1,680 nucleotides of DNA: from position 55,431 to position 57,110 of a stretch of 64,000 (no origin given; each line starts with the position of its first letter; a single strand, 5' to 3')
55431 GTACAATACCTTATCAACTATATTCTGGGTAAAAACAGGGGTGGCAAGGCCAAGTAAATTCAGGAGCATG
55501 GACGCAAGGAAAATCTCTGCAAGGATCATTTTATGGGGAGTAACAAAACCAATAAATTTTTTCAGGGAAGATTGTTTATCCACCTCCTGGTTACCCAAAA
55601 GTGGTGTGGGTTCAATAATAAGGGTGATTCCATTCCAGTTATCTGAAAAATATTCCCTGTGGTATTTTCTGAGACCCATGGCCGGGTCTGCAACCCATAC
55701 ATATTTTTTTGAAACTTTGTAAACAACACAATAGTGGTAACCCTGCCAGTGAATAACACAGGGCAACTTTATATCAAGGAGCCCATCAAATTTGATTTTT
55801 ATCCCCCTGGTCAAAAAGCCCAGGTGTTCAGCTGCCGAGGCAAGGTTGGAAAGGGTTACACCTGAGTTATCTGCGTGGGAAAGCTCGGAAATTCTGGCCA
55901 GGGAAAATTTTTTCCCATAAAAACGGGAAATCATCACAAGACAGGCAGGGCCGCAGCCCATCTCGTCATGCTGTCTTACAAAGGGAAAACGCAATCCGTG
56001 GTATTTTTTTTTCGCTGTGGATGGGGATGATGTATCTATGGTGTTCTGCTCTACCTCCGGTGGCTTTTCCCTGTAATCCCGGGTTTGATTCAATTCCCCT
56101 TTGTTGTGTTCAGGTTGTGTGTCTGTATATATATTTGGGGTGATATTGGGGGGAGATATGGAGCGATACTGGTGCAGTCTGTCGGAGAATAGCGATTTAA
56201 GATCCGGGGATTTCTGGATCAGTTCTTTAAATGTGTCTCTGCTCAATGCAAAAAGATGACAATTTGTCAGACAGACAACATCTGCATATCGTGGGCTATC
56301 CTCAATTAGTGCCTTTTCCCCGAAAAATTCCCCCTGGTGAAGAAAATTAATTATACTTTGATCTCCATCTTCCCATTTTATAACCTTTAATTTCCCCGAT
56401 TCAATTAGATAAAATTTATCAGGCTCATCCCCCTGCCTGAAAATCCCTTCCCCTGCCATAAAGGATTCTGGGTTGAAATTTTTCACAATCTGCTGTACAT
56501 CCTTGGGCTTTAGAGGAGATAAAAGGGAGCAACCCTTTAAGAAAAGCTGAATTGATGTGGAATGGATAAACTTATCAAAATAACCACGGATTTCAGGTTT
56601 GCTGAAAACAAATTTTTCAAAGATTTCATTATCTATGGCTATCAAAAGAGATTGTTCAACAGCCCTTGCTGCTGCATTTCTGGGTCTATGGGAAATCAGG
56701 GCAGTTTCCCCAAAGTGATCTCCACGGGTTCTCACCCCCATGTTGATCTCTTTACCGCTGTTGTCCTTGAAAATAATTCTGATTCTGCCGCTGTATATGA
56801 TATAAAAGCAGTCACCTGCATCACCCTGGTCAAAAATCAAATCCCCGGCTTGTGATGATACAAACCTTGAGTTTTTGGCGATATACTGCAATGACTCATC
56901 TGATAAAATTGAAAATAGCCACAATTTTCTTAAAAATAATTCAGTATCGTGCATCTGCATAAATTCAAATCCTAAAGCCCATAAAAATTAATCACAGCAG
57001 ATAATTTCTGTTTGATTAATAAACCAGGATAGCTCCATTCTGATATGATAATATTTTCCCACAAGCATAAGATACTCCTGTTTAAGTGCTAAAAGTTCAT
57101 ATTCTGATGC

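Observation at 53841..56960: C39 ABC exporter fused to two cyclic-nucleotide-binding domains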

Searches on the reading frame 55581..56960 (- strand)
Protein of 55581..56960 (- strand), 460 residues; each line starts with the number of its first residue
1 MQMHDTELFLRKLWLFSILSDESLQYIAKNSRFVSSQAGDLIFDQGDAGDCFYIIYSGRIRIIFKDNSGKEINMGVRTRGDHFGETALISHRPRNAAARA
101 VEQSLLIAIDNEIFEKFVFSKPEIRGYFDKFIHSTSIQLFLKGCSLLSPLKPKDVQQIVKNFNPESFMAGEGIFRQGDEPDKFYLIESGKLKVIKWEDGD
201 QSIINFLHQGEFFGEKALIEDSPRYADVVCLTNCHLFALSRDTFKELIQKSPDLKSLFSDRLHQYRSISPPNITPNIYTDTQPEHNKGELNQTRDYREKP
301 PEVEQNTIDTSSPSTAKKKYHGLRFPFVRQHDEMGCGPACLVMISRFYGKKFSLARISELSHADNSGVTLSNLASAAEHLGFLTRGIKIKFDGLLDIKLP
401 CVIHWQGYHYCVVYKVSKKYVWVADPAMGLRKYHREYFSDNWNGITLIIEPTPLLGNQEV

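Call 34: find_related_loci(query=A2, collection=genome_contigs, flank=10000)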
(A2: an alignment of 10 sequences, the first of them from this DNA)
Query A2 (448 aa) in genome_contigs; peptide patterns used: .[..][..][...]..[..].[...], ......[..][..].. (x = any residue, [..] = any of these).
599 stretches matched a pattern (row limit reached: there are more); 571 encode a relative of the query (tblastn E <= 1e-3); the best 80 are kept; 80 distinct loci.
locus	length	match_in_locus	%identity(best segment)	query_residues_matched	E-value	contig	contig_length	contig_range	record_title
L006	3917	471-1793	52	5-448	1e-172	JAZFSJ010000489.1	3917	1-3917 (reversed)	MAG: Thermodesulfobacteriota bacterium isolate BS1bin.6 BS1bin.6_489, whole genome shotgun sequence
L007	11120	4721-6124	54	5-448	8e-165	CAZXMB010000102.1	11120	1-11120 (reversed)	MAG TPA_asm: uncultured Syntrophaceae bacterium isolate SRP098346_co1_431 genome assembly, contig: NODE_7359_length_1112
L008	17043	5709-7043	52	5-448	4e-158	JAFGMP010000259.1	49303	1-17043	MAG: Candidatus Latescibacterota bacterium isolate Zod_Metabat.481 k87_4908509, whole genome shotgun sequence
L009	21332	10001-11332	48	1-448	4e-151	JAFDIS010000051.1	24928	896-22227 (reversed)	MAG: Deltaproteobacteria bacterium isolate Meg22_1618_Bin_163 Meg22_1618_Bin_163_scaffold_2252, whole genome shotgun seq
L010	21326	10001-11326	44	5-448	9e-132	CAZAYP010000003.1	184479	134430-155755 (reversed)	MAG TPA_asm: uncultured Verrucomicrobiota bacterium isolate SRP272421_co3_169 genome assembly, contig: NODE_28_length_18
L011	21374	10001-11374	50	5-448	3e-151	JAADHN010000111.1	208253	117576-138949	MAG: Kiritimatiellota bacterium isolate M_MetaBat.195 contig-127_227, whole genome shotgun sequence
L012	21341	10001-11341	36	12-448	5e-97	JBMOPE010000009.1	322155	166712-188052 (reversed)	MAG: Bacillota bacterium isolate Betzabe_MAG120 MAG120_9, whole genome shotgun sequence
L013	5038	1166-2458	36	1-448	1e-90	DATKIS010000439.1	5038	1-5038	MAG TPA_asm: Pyrinomonadaceae bacterium isolate SMAG_U14610 k141_1807543, whole genome shotgun sequence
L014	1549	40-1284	35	11-448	3e-95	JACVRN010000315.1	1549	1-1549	MAG: Pyrinomonadaceae bacterium isolate Co-bin11 k141_15832734_length_1549_cov_9.0000, whole genome shotgun sequence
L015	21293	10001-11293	35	5-448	5e-88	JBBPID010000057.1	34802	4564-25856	MAG: Acidobacteriota bacterium isolate BPF5-02-03_bin_1 NODE_59_length_34802_cov_9.319538, whole genome shotgun sequence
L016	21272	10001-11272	33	2-448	7e-89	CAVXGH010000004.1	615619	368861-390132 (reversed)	MAG: uncultured delta proteobacterium isolate MFD05512.bin.1.184 genome assembly, contig: contig_18880, whole genome sho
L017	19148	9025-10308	34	3-448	5e-88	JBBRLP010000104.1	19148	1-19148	MAG: Chthonomonadales bacterium isolate La1_maxbin2.052 LA1C_X2.052_k141_1125070L_19148_cov_16.0116, whole genome shotgu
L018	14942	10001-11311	35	5-441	8e-88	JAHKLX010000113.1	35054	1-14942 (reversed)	MAG: Candidatus Micrarchaeota archaeon isolate MAG 296 R1_Bin_00314_17_000000000130, whole genome shotgun sequence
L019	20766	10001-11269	32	12-448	1e-87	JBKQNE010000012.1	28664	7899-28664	MAG: Candidatus Binataceae bacterium isolate LASAr3G3H3I__bin_44 LASAr3G3H3I_000000018172, whole genome shotgun sequence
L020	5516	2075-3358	35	5-448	4e-87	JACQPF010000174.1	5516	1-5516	MAG: Elusimicrobia bacterium isolate NC_groundwater_1300_Ag_S-0.2um_60_19 S_p2_S4_coassembly_k141_1638870, whole genome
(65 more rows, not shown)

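Call 61: search_protein_representatives(protein=window:55581-56960:-)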
Query: 460 residues. Proteins with E-value up to 0.001 (for the whole library): 58469; up to 1e-10: 11605; up to 1e-30: 434. The best 150 are listed.
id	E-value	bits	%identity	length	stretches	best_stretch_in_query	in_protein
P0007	1.2e-158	545.3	51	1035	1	2-459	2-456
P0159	4.6e-144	497.2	32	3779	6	19-250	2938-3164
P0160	1.4e-128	446.2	45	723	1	5-458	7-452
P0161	1.6e-128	446.0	30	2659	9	8-248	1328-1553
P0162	2.2e-113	396.1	28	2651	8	13-250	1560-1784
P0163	1.5e-112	393.3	47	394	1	6-397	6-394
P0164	2.3e-100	353.2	32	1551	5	7-248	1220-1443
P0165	6.1e-91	322.1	37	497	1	10-455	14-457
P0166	2.1e-89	317.0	36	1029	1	9-457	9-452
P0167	1.0e-82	295.0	33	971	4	10-250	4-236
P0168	1.1e-81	291.6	31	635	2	14-254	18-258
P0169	6.0e-81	289.2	34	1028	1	9-456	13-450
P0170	2.0e-80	287.5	34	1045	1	8-455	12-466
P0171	2.0e-79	284.1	34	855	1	2-456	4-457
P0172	2.1e-78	280.8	31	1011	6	12-251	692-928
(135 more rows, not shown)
